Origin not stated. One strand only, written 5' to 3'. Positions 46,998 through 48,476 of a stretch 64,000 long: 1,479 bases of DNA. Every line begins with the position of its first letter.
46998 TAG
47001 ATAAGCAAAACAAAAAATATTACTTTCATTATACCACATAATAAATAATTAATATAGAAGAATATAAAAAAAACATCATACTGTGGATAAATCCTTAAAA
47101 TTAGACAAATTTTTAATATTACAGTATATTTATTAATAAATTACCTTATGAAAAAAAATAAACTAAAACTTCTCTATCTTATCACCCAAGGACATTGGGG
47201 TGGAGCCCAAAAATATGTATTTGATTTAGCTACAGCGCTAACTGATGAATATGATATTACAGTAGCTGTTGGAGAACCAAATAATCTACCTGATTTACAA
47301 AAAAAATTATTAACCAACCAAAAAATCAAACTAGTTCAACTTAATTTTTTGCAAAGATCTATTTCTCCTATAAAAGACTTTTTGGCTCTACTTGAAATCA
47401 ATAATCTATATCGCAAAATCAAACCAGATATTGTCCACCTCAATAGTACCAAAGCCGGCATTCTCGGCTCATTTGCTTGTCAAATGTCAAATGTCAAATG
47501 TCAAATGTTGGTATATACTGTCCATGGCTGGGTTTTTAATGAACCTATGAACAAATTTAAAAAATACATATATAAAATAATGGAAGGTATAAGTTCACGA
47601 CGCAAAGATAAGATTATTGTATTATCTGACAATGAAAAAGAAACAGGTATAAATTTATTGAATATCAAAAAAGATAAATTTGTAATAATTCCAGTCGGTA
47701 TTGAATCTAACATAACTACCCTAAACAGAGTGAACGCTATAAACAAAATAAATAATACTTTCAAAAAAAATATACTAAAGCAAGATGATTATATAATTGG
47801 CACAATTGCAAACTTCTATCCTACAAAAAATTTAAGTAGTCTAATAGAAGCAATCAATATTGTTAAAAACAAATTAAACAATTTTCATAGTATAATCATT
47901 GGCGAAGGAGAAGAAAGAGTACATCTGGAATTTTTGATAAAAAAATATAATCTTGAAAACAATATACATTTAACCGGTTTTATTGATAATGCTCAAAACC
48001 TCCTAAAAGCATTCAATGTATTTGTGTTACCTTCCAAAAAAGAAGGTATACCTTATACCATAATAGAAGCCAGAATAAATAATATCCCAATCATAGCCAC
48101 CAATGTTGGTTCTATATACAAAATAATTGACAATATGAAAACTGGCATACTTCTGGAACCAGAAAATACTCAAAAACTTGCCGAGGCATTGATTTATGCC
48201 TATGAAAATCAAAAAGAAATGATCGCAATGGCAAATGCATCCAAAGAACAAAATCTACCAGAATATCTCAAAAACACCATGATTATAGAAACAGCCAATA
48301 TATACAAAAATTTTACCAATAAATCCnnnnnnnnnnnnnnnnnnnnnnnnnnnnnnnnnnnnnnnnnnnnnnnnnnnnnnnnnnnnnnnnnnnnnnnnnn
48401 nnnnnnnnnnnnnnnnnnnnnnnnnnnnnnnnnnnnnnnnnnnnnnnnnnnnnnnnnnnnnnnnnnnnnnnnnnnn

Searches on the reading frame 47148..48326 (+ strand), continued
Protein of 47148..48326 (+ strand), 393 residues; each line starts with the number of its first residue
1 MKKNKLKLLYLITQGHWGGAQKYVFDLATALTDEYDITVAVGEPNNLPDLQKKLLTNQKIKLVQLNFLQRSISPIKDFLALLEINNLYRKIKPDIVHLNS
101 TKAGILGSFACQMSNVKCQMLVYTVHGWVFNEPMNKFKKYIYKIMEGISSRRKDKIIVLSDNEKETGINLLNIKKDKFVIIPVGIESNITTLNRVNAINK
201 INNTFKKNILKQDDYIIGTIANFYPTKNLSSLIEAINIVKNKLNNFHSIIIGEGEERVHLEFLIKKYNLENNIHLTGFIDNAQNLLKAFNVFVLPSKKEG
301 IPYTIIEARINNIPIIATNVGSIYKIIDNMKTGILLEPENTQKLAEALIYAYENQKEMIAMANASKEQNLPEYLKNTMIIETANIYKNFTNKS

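Call 45: search_solved_structures(query=window:47148-48326:+, max_evalue=0.00001, show_alignments=2)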
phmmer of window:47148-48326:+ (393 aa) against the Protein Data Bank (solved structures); distinct sequences matched with E-value up to 0.00001: 25.
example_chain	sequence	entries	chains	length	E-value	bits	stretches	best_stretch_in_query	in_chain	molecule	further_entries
4x6l_A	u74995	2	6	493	1.5e-14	57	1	161-385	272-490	TarM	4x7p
4x7m_A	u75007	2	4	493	1.5e-14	57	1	161-385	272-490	TarM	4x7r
4wac_A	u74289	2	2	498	1.5e-14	56.9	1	161-385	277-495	Glycosyl transferase, group 1 family protein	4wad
4xyw_A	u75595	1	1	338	4.3e-14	55.5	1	10-362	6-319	O-antigen biosynthesis glycosyltransferase WbnH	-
7qnt_AAA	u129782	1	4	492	5.4e-13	51.9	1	142-357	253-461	TarM(Se)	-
7qd7_AAA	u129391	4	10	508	1.7e-12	50.2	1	143-357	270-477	TarM(Se)_G117R | TarM(Se)_G117R-4RboP | TarM(Se)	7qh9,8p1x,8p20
5d00_A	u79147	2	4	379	2.9e-12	49.5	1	207-355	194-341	N-acetyl-alpha-D-glucosaminyl L-malate synthase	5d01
2jjm_A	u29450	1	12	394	5.6e-12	48.5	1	209-386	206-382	GLYCOSYL TRANSFERASE, GROUP 1 FAMILY PROTEIN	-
7mi0_A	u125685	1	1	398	6.1e-12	48.4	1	83-389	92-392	Glycosyltransferase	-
3mbo_A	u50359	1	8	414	6.4e-12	48.3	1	209-386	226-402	Glycosyltransferase, group 1 family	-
6n1x_A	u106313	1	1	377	3.1e-11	46.1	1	46-346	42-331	Glycosyltransferase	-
6d9t_A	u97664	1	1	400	3.9e-11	45.8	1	46-346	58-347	Glycosyl transferase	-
5i45_A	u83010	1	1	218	1.2e-10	44.2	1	214-356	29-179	Glycosyl transferases group 1 family protein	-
4xso_B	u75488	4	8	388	1.5e-10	43.9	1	5-364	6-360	Alr3699 protein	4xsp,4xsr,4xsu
7ec7_A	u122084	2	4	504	1.4e-08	37.4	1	211-356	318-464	Glycosyl transferase, group 1 family protein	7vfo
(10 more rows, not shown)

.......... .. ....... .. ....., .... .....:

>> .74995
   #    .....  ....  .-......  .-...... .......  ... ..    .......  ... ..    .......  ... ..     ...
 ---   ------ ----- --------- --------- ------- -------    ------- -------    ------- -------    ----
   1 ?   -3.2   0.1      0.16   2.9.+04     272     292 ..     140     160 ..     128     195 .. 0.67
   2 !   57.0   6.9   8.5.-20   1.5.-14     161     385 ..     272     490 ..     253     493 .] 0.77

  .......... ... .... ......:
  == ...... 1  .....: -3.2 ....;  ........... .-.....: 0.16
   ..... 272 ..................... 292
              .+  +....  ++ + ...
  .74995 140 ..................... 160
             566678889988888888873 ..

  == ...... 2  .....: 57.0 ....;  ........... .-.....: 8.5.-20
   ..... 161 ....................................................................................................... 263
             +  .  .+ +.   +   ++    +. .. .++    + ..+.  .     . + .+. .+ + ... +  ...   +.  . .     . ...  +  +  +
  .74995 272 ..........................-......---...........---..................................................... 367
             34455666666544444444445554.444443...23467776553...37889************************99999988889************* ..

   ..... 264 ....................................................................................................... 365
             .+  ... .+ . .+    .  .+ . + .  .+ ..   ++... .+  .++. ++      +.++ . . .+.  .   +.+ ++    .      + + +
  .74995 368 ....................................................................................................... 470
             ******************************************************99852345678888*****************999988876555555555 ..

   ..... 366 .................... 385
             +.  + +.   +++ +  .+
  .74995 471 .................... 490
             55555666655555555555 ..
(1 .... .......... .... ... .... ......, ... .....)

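Call 52: predict_structure(alignment_id=A1)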
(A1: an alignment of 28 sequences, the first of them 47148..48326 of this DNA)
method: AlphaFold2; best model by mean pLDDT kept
length: 393 residues; sequences in the alignment: 28
mean_pLDDT: 92.0   pTM: 0.88
mean pLDDT of the five models: 92.0, 91.7, 91.4, 91.2, 90.8
residues with pLDDT >= 90: 303; 70-90: 73; 50-70: 13; < 50: 4
segments of 3 or more residues with pLDDT < 50: none
pLDDT, mean of each block of 10 residues (from residue 1): 80 88 96 96 76 91 92 89 95 94 93 79 91 87 94 94 94 97 87 96 94 97 92 98 97 94 98 94 96 88 91 95 91 96 99 98 89 93 87 49
secondary structure, 60 per line:
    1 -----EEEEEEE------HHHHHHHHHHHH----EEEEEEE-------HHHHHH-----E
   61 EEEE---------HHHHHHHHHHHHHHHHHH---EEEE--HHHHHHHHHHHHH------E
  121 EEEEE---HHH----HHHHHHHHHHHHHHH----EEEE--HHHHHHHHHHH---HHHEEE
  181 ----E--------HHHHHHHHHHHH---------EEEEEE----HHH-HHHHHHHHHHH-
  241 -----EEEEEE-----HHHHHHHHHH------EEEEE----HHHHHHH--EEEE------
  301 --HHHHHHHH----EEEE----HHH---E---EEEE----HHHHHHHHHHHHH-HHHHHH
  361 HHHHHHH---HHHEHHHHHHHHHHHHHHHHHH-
elements in order: E6-12 H19-30 E35-41 H49-54 E60-64 H74-91 E95-98 H101-113 E120-125 H136-150 E155-158 H161-171 E178-180 H194-205 E215-220 H229-239 E246-251 H257-266 E273-277 H282-288 E291-294 H303-310 E315-318 E333-336 H341-353 H355-367 H375-392

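Call 71: find_encoding_contigs(protein=P0002, flank=1500, max_places=3)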
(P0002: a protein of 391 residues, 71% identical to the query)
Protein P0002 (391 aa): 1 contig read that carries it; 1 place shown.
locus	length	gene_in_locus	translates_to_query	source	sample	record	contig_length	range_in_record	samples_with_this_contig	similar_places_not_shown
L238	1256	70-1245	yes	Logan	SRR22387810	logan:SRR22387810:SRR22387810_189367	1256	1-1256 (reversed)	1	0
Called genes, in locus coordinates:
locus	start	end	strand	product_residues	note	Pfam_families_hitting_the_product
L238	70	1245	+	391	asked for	PF13477:Glyco_trans_4_2, PF13439:Glyco_transf_4, PF13579:Glyco_trans_4_4, PF00534:Glycos_transf_1, PF13692:Glyco_trans_1_4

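Call 86: fold_search(model_id=the predicted structure, library=pdb)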
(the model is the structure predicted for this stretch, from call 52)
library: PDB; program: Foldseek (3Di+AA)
matches with E <= 10: 1793; with E <= 0.001: 441
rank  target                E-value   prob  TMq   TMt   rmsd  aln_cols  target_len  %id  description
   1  4xsp_A                2.2e-22  1.00  0.79  0.85   3.9       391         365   18  Crystal structure of Anabaena Alr3699/HepE in complex with UDP (released 2016-01-13)
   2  4xso_A                3.0e-22  1.00  0.76  0.82   4.5       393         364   19  Crystal structure of apo-form Alr3699/HepE from Anabaena sp. strain PCC 7120 (released 2016-01-13)
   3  4xsr_B                1.4e-21  1.00  0.80  0.86   3.4       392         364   19  Crystal structure of Anabaena Alr3699/HepE in complex with UDP-glucose (released 2016-01-13)
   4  5d01_B                3.3e-21  1.00  0.76  0.82   4.2       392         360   19  Crystal structure of BshA from B. subtilis complexed with N-acetylglucosaminyl-malate (released 2016-09-07)
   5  4xsu_A                4.1e-21  1.00  0.79  0.84   4.2       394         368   18  Crystal structure of Anabaena Alr3699/HepE in complex with UDP and glucose (released 2016-01-13)
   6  4xsu_B                8.7e-21  1.00  0.80  0.85   4.0       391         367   18  Crystal structure of Anabaena Alr3699/HepE in complex with UDP and glucose (released 2016-01-13)
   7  7mi0                  9.7e-21  1.00  0.72  0.75   5.0       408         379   23  Crystal Structure of Glycosyltransferase from Rickettsia africae ESF-5 (released 2021-04-28)
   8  6n1x                  1.0e-20  1.00  0.76  0.79   4.5       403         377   17  BshA from Staphylococcus aureus complexed with UDP and N-acetylglucosamine (released 2019-08-21)
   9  3c4q_B                1.1e-20  1.00  0.81  0.81   4.0       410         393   14  Structure of the retaining glycosyltransferase MshA : The first step in mycothiol biosynthesis. Organism : Corynebacte (released 2008-04-01)
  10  6d9t                  1.3e-20  1.00  0.77  0.80   4.3       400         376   16  BshA from Staphylococcus aureus complexed with UDP (released 2019-05-08)
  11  2jjm_A                2.0e-20  1.00  0.73  0.80   4.4       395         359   18  Crystal Structure of a family GT4 glycosyltransferase from Bacillus anthracis ORF BA1558. (released 2008-08-05)
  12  5d00_B                2.5e-20  1.00  0.76  0.82   4.2       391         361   19  Crystal structure of BshA from B. subtilis complexed with N-acetylglucosaminyl-malate and UMP (released 2016-09-07)
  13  3mbo_A                3.1e-20  1.00  0.75  0.79   4.7       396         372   19  Crystal Structure of the Glycosyltransferase BaBshA bound with UDP and L-malate (released 2010-09-29)
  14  3c4q_A                3.8e-20  1.00  0.81  0.81   3.9       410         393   15  Structure of the retaining glycosyltransferase MshA : The first step in mycothiol biosynthesis. Organism : Corynebacte (released 2008-04-01)
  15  6kih_B                4.0e-20  1.00  0.81  0.80   3.6       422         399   20  Sucrose-phosphate synthase (tll1590) from Thermosynechococcus elongatus (released 2020-05-27)
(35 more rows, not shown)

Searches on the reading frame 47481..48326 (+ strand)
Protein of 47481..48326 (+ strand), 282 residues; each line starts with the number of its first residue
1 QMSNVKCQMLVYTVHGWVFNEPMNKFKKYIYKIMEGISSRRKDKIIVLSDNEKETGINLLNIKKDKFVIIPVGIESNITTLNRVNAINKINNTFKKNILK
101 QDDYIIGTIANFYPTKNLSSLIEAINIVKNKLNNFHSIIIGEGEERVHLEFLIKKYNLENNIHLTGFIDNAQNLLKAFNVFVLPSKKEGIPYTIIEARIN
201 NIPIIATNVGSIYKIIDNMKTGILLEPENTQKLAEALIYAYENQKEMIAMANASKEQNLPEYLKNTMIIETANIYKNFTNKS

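Call 69: find_encoding_contigs(protein=window:47481-48326:+, flank=1500, max_places=10)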
Protein window:47481-48326:+ (282 aa): 3 contigs read that carry it; 3 places shown.
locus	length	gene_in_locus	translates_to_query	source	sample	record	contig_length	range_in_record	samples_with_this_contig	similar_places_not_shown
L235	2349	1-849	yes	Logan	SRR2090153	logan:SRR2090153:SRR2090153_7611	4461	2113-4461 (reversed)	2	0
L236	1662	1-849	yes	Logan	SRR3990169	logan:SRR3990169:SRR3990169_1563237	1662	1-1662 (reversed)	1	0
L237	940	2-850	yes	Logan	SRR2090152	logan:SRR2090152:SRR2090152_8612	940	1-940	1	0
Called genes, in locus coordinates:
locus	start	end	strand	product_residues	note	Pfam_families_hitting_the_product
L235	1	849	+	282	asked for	?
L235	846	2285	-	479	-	PF09852:DUF2079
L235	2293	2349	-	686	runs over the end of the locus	PF04932:Wzy_C, PF14559:TPR_19 (faint)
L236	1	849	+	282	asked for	?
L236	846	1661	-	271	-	?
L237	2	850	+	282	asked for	?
